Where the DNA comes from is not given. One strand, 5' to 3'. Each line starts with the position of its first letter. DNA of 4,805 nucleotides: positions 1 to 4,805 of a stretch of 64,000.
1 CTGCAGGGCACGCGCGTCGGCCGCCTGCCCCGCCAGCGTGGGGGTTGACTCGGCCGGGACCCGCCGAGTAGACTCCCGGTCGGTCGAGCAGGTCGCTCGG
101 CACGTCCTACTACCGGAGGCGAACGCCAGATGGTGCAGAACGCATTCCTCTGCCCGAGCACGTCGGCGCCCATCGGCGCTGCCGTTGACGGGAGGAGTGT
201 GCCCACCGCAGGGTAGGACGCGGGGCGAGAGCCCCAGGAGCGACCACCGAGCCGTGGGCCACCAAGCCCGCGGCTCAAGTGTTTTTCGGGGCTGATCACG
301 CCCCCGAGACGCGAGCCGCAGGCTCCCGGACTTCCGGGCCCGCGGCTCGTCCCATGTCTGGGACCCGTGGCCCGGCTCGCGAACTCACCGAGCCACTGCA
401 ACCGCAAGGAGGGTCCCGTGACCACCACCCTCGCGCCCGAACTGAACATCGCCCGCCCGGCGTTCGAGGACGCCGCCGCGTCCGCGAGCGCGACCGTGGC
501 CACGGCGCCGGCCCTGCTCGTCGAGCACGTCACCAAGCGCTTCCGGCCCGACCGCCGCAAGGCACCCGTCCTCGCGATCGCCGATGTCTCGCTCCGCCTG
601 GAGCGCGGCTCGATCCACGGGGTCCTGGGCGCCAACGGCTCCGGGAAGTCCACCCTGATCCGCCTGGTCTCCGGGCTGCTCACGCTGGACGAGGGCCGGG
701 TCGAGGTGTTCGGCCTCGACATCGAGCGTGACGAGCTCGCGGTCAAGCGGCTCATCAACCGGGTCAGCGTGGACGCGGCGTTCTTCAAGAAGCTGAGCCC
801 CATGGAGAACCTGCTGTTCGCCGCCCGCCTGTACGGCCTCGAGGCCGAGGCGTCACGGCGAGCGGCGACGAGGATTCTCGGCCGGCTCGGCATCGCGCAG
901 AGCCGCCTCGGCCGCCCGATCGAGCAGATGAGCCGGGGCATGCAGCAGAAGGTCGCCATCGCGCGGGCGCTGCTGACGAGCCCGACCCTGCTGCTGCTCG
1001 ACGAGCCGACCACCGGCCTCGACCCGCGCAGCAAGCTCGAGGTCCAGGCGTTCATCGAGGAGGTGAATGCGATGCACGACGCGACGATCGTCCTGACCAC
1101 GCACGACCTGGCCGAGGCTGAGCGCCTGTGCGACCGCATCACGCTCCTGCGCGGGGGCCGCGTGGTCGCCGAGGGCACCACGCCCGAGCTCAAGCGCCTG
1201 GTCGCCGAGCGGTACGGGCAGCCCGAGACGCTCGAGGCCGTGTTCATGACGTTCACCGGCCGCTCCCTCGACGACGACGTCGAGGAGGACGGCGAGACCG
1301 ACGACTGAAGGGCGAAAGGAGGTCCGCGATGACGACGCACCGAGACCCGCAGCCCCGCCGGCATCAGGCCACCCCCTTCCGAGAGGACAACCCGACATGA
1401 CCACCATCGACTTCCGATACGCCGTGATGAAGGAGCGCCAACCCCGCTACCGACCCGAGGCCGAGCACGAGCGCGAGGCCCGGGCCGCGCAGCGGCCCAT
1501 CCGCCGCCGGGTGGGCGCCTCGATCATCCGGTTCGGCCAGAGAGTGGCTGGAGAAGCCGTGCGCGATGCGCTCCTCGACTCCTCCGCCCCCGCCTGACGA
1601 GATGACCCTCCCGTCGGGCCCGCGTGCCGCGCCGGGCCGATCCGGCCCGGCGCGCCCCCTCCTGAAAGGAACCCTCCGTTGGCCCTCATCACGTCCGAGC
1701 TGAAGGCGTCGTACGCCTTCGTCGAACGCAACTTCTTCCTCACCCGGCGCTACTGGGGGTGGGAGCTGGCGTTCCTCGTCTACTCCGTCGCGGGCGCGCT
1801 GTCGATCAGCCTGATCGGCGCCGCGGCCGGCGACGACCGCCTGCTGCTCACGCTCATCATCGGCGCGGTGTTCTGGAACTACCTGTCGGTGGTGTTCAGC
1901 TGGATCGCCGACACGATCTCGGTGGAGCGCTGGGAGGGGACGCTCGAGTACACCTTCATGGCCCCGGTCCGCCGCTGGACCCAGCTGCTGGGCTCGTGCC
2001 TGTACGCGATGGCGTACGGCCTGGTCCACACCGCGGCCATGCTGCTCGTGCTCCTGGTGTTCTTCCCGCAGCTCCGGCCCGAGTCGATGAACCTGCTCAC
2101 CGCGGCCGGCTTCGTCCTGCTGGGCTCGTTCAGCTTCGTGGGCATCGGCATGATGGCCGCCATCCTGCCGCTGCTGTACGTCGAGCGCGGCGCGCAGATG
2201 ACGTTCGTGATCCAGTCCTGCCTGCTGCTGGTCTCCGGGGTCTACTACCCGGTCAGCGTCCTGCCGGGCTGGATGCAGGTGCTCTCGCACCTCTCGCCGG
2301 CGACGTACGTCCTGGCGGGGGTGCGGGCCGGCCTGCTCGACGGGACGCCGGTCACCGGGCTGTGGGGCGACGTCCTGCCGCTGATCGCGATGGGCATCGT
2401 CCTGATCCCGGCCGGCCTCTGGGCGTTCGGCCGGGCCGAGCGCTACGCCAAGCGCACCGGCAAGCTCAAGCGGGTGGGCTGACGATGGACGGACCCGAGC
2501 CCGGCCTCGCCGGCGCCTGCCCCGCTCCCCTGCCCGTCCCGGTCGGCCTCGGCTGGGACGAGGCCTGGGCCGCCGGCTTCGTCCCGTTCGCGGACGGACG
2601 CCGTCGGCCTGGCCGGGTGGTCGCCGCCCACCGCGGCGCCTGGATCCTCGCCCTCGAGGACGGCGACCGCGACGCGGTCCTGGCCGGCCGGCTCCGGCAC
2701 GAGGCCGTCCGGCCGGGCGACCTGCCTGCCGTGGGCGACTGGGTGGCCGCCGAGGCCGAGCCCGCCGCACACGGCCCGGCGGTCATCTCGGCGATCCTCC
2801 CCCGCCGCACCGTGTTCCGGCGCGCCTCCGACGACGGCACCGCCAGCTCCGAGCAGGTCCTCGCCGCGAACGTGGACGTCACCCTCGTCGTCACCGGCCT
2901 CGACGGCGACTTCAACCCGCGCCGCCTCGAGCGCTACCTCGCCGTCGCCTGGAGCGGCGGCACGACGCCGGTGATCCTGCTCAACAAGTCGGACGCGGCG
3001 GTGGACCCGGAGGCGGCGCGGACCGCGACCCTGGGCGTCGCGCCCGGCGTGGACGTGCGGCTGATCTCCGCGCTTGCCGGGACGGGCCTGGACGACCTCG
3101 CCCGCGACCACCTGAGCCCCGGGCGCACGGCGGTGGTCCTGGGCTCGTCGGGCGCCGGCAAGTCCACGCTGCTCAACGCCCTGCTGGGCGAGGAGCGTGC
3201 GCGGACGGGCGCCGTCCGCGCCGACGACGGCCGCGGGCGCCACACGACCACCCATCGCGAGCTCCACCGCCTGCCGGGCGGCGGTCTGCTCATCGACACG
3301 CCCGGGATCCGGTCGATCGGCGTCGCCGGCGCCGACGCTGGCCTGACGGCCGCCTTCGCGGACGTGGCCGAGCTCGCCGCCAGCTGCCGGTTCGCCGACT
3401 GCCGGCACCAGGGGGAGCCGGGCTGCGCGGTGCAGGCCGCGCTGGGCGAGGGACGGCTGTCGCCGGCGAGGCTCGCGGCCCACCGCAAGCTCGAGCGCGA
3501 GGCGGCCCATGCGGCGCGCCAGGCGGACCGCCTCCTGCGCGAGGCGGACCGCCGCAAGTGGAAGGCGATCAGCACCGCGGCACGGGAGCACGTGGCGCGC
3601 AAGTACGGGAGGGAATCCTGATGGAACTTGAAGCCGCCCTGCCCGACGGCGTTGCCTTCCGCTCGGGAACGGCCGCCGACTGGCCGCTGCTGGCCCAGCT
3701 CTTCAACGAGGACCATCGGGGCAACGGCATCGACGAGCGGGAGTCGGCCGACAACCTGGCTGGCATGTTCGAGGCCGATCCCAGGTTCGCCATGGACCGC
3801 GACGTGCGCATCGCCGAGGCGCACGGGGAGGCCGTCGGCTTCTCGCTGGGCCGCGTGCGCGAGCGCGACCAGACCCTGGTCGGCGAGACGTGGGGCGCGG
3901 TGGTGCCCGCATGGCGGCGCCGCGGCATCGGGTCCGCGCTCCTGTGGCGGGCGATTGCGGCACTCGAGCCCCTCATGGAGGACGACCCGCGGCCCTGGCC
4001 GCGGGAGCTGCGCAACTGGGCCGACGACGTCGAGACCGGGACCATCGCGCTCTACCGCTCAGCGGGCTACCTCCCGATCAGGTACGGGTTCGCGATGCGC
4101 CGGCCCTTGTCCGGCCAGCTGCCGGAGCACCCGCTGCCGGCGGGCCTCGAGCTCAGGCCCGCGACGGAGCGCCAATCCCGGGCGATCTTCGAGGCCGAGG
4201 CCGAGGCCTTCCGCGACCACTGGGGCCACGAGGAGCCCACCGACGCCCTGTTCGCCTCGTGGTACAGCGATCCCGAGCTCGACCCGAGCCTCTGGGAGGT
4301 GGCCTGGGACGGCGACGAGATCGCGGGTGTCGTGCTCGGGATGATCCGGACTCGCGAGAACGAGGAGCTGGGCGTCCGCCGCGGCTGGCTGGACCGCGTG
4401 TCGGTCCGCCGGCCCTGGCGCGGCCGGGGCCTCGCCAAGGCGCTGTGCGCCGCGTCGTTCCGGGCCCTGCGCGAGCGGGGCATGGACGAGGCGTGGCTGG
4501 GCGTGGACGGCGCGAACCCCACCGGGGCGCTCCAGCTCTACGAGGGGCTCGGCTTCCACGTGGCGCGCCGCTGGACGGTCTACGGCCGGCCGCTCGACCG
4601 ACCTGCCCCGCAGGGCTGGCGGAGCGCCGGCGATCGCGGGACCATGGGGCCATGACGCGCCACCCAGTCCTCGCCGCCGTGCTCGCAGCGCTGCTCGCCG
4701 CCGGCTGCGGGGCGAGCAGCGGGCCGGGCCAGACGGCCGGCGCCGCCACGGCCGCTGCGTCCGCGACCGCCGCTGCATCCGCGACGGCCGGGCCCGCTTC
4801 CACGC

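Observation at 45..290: Unassigned, promoter-driven multi-helix RNA ahead of an ABC exporter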

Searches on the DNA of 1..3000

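Call 2: search_rna_families(source=window, start=1, end=3000, threshold=evalue, max_evalue=1, show_alignments=3)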
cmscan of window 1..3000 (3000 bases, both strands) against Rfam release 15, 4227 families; matches with E-value up to 1: 0.
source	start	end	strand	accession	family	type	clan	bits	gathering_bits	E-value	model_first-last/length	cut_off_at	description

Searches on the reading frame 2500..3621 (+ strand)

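Call 11: search_protein_families(library=pfam, proteins=[window:2500-3621:+])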
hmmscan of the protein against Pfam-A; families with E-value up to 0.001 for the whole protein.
window:2500-3621:+ (373 aa): 4 families
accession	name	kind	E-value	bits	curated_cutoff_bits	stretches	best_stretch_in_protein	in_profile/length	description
PF03193.22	RsgA_GTPase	-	1.5e-47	162.1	30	1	99-275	1-173/174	RsgA GTPase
PF00005.33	ABC_tran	-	1.7e-08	35.6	25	1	205-248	8-50/137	ABC transporter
PF01926.29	MMR_HSR1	-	4.9e-08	33.5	21.9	1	211-293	2-77/113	50S ribosome-binding GTPase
PF00350.29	Dynamin_N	-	3.7e-05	24.3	27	0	212-232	2-22/168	Dynamin family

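Call 55: search_protein_families(library=ncbifam, proteins=[window:2500-3621:+], max_evalue=0.001)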
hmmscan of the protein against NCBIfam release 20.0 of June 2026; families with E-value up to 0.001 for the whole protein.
window:2500-3621:+ (373 aa): 36 families (the best 25 are shown)
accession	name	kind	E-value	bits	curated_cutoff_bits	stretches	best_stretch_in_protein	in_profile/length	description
NF008931.0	PRK12288.1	equivalog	2.7e-46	158.2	360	1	92-338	91-336/347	small ribosomal subunit biogenesis GTPase RsgA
TIGR00157.1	TIGR00157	equivalog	3.8e-42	144.5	100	1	78-331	3-245/247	ribosome small subunit-dependent GTPase A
NF008932.0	PRK12289.1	equivalog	1.3e-35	123.1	483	1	77-313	60-286/363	small ribosomal subunit biogenesis GTPase RsgA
TIGR02857.1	CydD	equivalog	1.3e-06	27.7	435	1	205-244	345-384/529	thiol reductant ABC exporter subunit CydD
TIGR03597.1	GTPase_YqeH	equivalog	2.5e-06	26.9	297.4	1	183-270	128-215/361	ribosome biogenesis GTPase YqeH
TIGR02868.1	CydC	equivalog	4.3e-06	25.6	329.05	1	202-243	355-396/530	thiol reductant ABC exporter subunit CydC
NF010068.0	PRK13548.1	equivalog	5.2e-06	25.7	261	1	205-246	28-69/261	heme ABC transporter ATP-binding protein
TIGR03594.1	GTPase_EngA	equivalog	6.8e-06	25.3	306.7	1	154-271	107-234/432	ribosome biogenesis GTPase Der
NF040873.1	AztA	equivalog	2.8e-05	23.8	220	1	204-244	14-54/191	zinc ABC transporter ATP-binding protein AztA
NF000908.1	PRK00089.1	equivalog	2.9e-05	23.5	237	0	212-270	7-61/291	GTPase Era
TIGR02673.1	FtsE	equivalog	3.3e-05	23.7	264.85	1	204-254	24-73/214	cell division ATP-binding protein FtsE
TIGR03608.1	L_ocin_972_ABC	subfamily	0.00011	21.7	254.85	1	205-245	21-61/206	putative bacteriocin export ABC transporter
TIGR00955.1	3a01204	subfamily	0.00011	21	736.35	1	204-232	47-75/617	pigment precursor permease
TIGR03797.1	NHLM_micro_ABC2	equivalog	0.00012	20.7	709.4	1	205-242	476-513/686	NHLP bacteriocin export ABC transporter permease/ATPase subunit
NF053840.1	MnTportMntADein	equivalog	0.00013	21.6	400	1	204-248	23-67/240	manganese ABC transporter ATP-binding protein MntA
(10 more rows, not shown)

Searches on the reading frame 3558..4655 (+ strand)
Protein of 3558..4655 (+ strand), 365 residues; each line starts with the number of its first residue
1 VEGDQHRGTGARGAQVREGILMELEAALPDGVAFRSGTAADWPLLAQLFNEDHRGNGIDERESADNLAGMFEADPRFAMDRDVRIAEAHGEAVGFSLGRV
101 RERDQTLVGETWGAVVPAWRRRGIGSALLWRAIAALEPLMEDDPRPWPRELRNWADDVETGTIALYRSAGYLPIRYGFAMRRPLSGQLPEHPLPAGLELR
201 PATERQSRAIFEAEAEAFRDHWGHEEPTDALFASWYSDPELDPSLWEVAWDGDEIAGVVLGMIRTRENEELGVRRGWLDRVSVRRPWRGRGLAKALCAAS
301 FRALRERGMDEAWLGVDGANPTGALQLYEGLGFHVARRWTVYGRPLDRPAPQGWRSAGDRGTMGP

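Call 11: search_protein_families(library=pfam, proteins=[window:3558-4655:+])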
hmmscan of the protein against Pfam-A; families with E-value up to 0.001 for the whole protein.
window:3558-4655:+ (365 aa): 5 families
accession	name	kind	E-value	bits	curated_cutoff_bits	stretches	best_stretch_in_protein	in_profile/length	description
PF00583.31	Acetyltransf_1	-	7.1e-22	78.3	20.7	2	209-333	3-116/116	Acetyltransferase (GNAT) family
PF13508.13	Acetyltransf_7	-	1.8e-18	67.1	27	2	248-334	7-83/84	Acetyltransferase (GNAT) domain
PF13673.13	Acetyltransf_10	-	2.1e-09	37.8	23.6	1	248-336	35-110/128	Acetyltransferase (GNAT) domain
PF13527.13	Acetyltransf_9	-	2.8e-06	27.8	25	1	199-314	2-111/127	Acetyltransferase (GNAT) domain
PF08445.16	FR47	-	3.7e-05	24.1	22.1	1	276-336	22-80/86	FR47-like protein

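Call 54: search_solved_structures(query=window:3621-4655:+, max_evalue=0.001)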
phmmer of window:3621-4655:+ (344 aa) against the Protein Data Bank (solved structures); distinct sequences matched with E-value up to 0.001: 6.
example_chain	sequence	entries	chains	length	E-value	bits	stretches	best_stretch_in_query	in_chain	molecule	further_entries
7q3a_A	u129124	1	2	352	9.3e-32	113.8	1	11-317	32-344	Putative acetyltransferase, GNAT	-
3tt2_A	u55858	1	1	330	1e-25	93.9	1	6-325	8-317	GCN5-related N-acetyltransferase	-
4bmh_A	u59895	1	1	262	6.1e-06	28.8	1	263-314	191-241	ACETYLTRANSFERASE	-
6yga_A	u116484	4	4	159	1.4e-05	27.6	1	235-318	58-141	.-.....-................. 30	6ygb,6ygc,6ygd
7l1k_A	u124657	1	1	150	5e-05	25.8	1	226-317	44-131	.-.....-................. 30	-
1tiq_A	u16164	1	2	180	8.3e-05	25.1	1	229-313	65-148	Protease synthase and sporulation negative regulatory protein PAI 1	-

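Call 55: search_protein_families(library=ncbifam, proteins=[window:3621-4655:+], max_evalue=0.001)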
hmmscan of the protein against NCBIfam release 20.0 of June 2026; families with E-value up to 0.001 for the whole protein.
window:3621-4655:+ (344 aa): 6 families
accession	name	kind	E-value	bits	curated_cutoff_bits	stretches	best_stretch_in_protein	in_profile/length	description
TIGR03448.1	mycothiol_MshD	equivalog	4.7e-17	62.2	163.1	1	92-321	77-294/294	mycothiol synthase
NF002959.0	PRK03624.1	equivalog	4.3e-09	36.2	124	1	253-325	71-141/147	GNAT family acetyltransferase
TIGR01575.1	rimI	equivalog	2e-07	31.2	86.4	1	255-317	56-117/132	ribosomal protein S18-alanine N-acetyltransferase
NF007025.1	PRK09491.1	equivalog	8.2e-06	25.8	173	1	260-317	68-125/145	ribosomal protein S18-alanine N-acetyltransferase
NF053587.1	SpmdActasePaiA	equivalog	0.00029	20.6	250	1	232-314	68-149/172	spermidine/spermine N(1)-acetyltransferase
NF049894.1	CG3035_N_ac_Glu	equivalog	0.0003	20.1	280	1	259-315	237-292/300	N-acetylglutamate synthase, CG3035 family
